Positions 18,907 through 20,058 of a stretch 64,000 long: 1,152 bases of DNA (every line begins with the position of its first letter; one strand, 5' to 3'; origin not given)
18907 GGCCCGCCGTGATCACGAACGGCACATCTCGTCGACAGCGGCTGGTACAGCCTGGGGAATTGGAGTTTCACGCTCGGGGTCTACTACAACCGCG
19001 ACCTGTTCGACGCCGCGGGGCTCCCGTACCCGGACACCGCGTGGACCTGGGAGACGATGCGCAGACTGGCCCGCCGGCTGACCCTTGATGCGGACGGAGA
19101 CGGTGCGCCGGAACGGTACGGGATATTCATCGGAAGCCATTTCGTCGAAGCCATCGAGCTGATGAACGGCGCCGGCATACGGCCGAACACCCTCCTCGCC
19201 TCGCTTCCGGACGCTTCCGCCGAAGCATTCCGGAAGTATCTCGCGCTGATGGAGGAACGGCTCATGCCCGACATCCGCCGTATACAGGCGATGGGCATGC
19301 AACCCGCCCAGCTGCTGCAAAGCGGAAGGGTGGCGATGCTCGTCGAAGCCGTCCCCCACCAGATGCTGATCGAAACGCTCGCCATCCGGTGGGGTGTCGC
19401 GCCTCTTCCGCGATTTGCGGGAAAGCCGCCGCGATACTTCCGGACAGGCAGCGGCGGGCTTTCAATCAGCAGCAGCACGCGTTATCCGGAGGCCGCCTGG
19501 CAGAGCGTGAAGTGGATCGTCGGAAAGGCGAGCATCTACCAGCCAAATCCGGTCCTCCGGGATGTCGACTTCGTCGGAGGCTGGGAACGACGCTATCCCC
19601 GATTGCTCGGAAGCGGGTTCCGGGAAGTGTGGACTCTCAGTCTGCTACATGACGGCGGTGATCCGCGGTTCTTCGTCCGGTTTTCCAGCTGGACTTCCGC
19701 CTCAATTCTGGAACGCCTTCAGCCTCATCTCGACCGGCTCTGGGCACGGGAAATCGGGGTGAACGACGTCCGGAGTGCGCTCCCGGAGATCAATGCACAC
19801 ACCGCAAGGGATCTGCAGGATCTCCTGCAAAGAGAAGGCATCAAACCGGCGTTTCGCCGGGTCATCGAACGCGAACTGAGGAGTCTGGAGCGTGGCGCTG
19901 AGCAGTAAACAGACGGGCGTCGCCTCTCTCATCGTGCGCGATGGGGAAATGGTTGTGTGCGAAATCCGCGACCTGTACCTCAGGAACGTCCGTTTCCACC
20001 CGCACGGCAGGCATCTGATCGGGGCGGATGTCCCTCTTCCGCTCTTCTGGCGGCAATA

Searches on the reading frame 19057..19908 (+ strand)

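Call 69: search_protein_families(library=pfam, proteins=[window:19057-19908:+], max_evalue=0.001)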
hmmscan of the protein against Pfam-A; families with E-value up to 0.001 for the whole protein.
window:19057-19908:+ (283 aa): 1 family
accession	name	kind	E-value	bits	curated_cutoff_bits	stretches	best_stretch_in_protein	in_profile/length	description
PF01547.30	SBP_bac_1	-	8.3e-06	26.4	26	1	58-158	192-304/307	Bacterial extracellular solute-binding protein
